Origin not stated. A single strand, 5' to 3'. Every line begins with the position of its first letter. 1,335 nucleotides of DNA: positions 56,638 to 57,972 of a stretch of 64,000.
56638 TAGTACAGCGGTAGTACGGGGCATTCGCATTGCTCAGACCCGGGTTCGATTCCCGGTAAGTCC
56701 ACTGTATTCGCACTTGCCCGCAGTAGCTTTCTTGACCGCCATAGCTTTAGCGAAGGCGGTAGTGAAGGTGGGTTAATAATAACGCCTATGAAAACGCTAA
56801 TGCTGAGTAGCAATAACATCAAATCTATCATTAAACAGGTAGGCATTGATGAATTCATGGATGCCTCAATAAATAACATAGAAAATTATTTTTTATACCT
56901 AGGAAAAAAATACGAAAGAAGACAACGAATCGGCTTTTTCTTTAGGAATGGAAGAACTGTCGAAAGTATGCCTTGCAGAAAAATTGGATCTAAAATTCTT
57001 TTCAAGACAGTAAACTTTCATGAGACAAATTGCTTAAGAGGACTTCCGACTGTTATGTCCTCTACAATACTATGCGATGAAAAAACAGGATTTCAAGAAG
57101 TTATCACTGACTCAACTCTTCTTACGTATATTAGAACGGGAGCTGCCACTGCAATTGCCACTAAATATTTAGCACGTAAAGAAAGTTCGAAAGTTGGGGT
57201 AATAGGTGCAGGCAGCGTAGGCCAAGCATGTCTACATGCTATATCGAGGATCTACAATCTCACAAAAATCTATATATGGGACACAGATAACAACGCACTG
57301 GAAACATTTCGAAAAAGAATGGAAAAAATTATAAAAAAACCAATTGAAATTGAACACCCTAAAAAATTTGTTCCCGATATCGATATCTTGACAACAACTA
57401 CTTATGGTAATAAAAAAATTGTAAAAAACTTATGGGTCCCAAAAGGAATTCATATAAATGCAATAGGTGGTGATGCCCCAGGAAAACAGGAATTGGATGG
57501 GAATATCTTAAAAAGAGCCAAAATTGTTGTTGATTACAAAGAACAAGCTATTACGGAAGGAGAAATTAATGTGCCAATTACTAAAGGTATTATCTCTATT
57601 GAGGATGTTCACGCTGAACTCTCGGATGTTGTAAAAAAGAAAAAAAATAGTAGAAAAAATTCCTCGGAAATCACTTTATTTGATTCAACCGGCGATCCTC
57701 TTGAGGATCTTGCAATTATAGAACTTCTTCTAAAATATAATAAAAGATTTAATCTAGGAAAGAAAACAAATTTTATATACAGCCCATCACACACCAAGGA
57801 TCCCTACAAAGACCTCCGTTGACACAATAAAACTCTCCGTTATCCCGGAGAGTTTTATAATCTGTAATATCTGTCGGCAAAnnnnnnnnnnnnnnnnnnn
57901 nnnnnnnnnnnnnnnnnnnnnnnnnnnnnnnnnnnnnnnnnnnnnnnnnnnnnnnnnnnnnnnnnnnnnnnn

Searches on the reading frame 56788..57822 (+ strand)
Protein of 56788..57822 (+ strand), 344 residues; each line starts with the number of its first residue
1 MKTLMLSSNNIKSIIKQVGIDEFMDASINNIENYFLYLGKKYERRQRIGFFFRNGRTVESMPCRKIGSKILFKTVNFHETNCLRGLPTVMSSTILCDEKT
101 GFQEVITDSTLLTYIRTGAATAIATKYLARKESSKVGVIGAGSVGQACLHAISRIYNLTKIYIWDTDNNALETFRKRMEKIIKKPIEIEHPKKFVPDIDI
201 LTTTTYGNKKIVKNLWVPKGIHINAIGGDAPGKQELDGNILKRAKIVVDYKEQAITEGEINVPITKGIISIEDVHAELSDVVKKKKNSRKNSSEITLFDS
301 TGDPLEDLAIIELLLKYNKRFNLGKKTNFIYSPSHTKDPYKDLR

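Call 73: search_protein_families(library=pfam, proteins=[window:56788-57822:+], max_evalue=0.001)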
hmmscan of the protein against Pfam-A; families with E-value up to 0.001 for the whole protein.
window:56788-57822:+ (344 aa): 3 families
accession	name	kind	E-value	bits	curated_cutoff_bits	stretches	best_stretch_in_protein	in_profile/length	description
PF02423.21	OCD_Mu_crystall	-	1.3e-72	244.9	24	1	15-313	8-305/314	Ornithine cyclodeaminase/mu-crystallin family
PF01488.26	Shikimate_DH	-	8.3e-05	23.1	24.3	1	123-219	2-97/138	Shikimate / quinate 5-dehydrogenase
PF03435.24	Sacchrp_dh_NADP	-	0.00078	20.2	25.1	0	136-189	1-56/129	Saccharopine dehydrogenase NADP binding domain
